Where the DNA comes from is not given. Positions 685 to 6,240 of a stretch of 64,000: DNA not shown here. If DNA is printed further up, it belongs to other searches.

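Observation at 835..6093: Giant secreted Cys-motif surface protein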

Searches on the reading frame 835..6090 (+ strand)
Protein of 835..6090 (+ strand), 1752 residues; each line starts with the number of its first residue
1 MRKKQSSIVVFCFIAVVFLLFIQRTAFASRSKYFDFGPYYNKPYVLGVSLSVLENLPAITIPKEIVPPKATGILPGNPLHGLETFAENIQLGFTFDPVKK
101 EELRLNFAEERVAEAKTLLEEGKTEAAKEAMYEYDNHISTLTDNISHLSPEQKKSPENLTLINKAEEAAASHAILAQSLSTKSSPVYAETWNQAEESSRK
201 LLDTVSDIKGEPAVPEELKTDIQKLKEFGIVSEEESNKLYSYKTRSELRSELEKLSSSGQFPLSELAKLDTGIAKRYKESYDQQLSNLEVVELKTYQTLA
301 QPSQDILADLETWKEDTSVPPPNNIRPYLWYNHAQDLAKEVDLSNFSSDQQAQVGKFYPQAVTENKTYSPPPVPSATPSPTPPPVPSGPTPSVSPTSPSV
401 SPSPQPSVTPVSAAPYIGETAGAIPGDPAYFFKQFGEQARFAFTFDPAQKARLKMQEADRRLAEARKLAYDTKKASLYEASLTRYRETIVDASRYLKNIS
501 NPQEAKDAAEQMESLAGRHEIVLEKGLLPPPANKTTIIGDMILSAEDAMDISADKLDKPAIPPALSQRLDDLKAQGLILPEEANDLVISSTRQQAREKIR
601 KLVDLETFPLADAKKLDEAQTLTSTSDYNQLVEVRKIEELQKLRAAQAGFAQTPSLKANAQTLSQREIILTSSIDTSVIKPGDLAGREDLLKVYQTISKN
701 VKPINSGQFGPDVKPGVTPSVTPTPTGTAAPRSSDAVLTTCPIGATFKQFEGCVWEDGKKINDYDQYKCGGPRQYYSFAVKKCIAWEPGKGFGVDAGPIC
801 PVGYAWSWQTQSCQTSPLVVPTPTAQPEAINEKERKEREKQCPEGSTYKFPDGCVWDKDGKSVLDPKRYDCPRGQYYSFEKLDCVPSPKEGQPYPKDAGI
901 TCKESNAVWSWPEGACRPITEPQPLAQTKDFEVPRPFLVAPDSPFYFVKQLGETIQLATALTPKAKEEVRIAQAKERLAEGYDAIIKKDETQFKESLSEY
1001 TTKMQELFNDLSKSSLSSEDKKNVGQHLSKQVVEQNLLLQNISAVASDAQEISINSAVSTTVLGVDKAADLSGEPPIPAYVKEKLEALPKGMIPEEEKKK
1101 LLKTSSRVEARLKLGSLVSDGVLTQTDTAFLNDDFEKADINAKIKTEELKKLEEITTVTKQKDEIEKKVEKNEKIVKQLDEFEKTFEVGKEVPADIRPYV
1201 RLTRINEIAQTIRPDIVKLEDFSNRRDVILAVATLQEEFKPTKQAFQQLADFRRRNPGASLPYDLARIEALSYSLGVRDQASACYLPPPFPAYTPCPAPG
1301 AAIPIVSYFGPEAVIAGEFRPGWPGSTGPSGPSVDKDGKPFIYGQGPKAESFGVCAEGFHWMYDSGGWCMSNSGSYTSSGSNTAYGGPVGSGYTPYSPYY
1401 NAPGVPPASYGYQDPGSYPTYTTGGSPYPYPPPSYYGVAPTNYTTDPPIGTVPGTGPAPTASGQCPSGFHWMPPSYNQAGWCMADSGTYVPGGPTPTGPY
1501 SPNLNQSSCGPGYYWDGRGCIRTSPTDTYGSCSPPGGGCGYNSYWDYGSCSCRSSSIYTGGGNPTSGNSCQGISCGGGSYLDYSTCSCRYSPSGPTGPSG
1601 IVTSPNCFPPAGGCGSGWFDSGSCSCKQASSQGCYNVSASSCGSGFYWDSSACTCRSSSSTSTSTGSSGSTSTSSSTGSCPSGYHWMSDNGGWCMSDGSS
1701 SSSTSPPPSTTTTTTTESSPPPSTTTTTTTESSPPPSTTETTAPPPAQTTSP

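Call 4: search_protein_families(library=pfam, proteins=[window:835-6090:+], max_evalue=1)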
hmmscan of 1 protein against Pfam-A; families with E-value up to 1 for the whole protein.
window:835-6090:+ (1752 aa): 2 families
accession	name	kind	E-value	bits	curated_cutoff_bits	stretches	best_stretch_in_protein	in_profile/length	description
PF18915.5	DUF5667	-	1.1e-46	157.7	27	3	72-163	1-93/99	Domain of unknown function (DUF5667)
PF17324.7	BLI1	-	0.35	12.1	26.9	1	1140-1192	48-104/111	BLOC-1 interactor 1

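Call 5: search_protein_families(library=ncbifam, proteins=[window:835-6090:+], max_evalue=1)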
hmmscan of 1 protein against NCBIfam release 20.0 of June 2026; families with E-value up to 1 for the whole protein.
window:835-6090:+ (1752 aa): 0 families

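Call 8: find_homologous_proteins(query=window:835-6090:+, max_evalue=0.00001)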
Query window:835-6090:+ (1752 aa): 33 proteins with E <= 0.00001 among 8000 candidates.
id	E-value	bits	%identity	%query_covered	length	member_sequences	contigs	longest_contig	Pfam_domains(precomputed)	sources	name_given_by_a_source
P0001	0.0e+0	4029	100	100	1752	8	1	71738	PF18915.6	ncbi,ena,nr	ncbi:MAG: hypothetical protein A3A47_00685 [Candidatus Levybacteria bacterium RIFCSPLOWO2_01_FULL_37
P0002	0.0e+0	2108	58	97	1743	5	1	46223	PF20155.5,PF18915.6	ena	-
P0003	0.0e+0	2090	57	96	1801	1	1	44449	PF18915.6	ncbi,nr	ncbi:hypothetical protein HY384_00190 [Candidatus Daviesbacteria bacterium]|nr:hypothetical protein 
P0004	0.0e+0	2061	55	98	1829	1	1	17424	PF18915.6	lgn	-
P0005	0.0e+0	2032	52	97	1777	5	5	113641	PF18915.6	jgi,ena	-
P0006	0.0e+0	2031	54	100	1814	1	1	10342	PF18915.6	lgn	-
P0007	0.0e+0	2019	51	97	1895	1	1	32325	PF18915.6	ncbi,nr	ncbi:hypothetical protein HYS95_02555 [Candidatus Daviesbacteria bacterium]|nr:hypothetical protein 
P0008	0.0e+0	2008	54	96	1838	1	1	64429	PF18915.6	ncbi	-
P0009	0.0e+0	1997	55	96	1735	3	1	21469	PF18915.6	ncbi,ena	-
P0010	0.0e+0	1985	53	96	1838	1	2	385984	PF18915.6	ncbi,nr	ncbi:hypothetical protein HY383_02365 [Candidatus Daviesbacteria bacterium]|nr:hypothetical protein 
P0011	0.0e+0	1961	55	97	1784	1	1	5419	PF18915.6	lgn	-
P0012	0.0e+0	1952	55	96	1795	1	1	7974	PF18915.6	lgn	-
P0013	0.0e+0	1931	52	97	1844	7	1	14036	PF18915.6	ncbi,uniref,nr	ncbi:MAG: hypothetical protein UT77_C0017G0010 [Candidatus Daviesbacteria bacterium GW2011_GWC2_40_1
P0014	0.0e+0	1929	55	91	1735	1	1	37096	PF18915.6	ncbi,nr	ncbi:MAG: hypothetical protein HY376_03430 [Candidatus Blackburnbacteria bacterium]|nr:hypothetical 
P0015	0.0e+0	1920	53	99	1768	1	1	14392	PF18915.6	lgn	-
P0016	0.0e+0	1913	52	97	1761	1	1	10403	PF18915.6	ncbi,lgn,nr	ncbi:MAG: DUF5667 domain-containing protein [Dehalococcoidia bacterium]|nr:DUF5667 domain-containing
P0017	0.0e+0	1902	51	97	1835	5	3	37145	PF18915.6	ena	-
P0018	0.0e+0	1895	52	96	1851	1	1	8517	PF18915.6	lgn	-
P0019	0.0e+0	1894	54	91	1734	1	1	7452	PF18915.6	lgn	-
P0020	0.0e+0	1892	57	87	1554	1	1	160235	PF18915.6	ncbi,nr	ncbi:hypothetical protein HYS96_04380 [Candidatus Daviesbacteria bacterium]|nr:hypothetical protein 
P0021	0.0e+0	1891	51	97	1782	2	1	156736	PF18915.6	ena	-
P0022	0.0e+0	1888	53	97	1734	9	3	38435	PF18915.6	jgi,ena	-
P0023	0.0e+0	1880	52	97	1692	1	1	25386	PF18915.6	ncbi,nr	ncbi:hypothetical protein HY385_01185 [Candidatus Daviesbacteria bacterium]|nr:hypothetical protein 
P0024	0.0e+0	1869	51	99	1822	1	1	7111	PF18915.6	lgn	-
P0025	0.0e+0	1851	52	97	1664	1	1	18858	PF18915.6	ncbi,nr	ncbi:MAG: DUF5667 domain-containing protein [Candidatus Daviesbacteria bacterium]|nr:DUF5667 domain-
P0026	0.0e+0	1803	52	89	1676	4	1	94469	PF18915.6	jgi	-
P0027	0.0e+0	1775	51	91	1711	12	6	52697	PF18915.6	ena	-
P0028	0.0e+0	1774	49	96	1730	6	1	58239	PF18915.6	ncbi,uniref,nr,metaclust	ncbi:MAG: hypothetical protein A2782_03670 [Candidatus Blackburnbacteria bacterium RIFCSPHIGHO2_01_F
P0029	0.0e+0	1766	52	88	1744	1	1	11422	PF18915.6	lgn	-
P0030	0.0e+0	1706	49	95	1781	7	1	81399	PF18915.6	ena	-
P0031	0.0e+0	1452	52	75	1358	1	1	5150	PF18915.6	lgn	-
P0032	0.0e+0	1371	56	66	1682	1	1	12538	PF18915.6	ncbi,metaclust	ncbi:MAG: hypothetical protein UV41_C0040G0001, partial [Candidatus Daviesbacteria bacterium GW2011_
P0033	0.0e+0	1167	52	58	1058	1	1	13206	PF18915.6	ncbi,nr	ncbi:hypothetical protein HYU95_05670, partial [Candidatus Daviesbacteria bacterium]|nr:hypothetical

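Call 12: search_solved_structures(query=A1, max_evalue=1)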
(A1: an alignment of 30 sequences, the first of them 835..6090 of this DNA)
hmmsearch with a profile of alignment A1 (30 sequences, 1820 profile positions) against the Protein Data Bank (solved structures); distinct sequences matched with E-value up to 1: 3.
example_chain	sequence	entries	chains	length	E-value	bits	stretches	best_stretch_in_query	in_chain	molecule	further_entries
4yuu_q1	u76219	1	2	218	0.052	14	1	929-1012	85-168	Extrinsic protein in photosystem II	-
3tnu_B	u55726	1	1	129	0.23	11.8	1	898-995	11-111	Keratin, type II cytoskeletal 5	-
1e5g_A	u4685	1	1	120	0.44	10.9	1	1713-1769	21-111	COMPLEMENT CONTROL PROTEIN C3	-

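Call 24: find_encoding_contigs(protein=P0010, flank=8000, max_places=2)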
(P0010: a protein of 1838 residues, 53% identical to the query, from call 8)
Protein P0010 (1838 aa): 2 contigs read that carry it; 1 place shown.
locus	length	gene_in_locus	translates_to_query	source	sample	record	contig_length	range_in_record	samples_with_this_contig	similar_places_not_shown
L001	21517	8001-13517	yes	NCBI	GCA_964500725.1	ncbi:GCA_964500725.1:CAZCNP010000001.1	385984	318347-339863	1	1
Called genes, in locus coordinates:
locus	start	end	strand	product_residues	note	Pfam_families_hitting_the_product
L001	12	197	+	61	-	PF00584:SecE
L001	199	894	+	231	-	PF02357:NusG, PF00467:KOW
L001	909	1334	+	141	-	PF03946:Ribosomal_L11_N, PF00298:Ribosomal_L11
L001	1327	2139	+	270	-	PF00687:Ribosomal_L1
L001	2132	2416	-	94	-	PF12844:HTH_19 (weak), PF13560:HTH_31 (weak), PF01381:HTH_3, PF13443:HTH_26 (weak)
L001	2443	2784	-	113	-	PF05973:Gp49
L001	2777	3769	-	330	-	PF03706:LPG_synthase_TM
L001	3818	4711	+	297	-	PF00404:Dockerin_1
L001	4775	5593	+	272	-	-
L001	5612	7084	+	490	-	PF04932:Wzy_C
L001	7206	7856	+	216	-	-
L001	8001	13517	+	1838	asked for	PF18915:DUF5667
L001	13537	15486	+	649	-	PF00089:Trypsin, PF13365:Trypsin_2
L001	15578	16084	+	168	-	PF00466:Ribosomal_L10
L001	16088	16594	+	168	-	PF16320:Ribosomal_L12_N, PF00542:Ribosomal_L12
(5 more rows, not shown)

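Call 25: find_encoding_contigs(protein=P0021, flank=8000, max_places=2)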
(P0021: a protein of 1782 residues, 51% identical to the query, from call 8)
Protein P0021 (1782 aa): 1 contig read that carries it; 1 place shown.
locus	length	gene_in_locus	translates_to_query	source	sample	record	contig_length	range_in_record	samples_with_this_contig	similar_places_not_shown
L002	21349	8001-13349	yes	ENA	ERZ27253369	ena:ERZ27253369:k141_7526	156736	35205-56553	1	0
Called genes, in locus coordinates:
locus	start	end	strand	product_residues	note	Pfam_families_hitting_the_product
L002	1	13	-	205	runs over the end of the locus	-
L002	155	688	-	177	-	PF11611:DUF4352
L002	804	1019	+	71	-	PF13560:HTH_31 (weak), PF12844:HTH_19, PF01381:HTH_3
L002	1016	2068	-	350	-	PF00078:RVT_1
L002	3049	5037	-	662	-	PF07728:AAA_5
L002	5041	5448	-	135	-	-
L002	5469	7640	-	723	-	PF11775:CobT_C (weak)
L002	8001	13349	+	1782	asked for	PF18915:DUF5667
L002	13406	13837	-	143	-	-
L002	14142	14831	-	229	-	-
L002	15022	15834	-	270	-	-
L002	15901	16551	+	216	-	-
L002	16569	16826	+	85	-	-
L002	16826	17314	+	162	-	-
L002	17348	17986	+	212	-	PF18933:PsbP_2, PF01789:PsbP (faint)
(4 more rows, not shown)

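Call 26: find_encoding_contigs(protein=P0028, flank=8000, max_places=2)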
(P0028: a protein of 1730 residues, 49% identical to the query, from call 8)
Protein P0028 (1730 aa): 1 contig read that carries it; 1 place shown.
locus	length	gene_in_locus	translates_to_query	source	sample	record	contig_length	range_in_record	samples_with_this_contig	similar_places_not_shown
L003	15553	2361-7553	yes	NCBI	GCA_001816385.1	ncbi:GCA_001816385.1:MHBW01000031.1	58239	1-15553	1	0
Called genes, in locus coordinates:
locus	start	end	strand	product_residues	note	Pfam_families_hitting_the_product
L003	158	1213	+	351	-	PF02661:Fic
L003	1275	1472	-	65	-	-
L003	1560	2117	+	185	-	-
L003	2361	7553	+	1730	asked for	PF18915:DUF5667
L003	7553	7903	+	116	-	-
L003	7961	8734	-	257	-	PF02673:BacA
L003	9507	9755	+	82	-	PF00512:HisKA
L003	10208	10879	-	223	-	PF00072:Response_reg, PF00486:Trans_reg_C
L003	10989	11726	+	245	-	PF04402:SIMPL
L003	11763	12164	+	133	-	-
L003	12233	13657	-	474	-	PF01547:SBP_bac_1, PF13416:SBP_bac_8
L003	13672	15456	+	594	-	PF12229:PG_binding_4, PF04294:VanW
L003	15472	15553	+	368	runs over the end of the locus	PF01702:TGT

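Call 55: list_cluster_members(proteins=[window:835-6090:+])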
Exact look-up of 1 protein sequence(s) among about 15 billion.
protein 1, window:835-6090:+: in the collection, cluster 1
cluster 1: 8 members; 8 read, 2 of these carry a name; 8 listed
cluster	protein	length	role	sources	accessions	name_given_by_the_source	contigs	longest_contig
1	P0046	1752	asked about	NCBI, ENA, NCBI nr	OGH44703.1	MAG: hypothetical protein A3J14_00045 [Candidatus Levybacteria bacterium ...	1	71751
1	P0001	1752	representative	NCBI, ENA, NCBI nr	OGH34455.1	MAG: hypothetical protein A3A47_00685 [Candidatus Levybacteria bacterium ...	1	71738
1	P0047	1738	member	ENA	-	-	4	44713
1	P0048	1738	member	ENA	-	-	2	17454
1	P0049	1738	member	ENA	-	-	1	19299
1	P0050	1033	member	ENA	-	-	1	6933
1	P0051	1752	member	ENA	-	-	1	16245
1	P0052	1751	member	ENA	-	-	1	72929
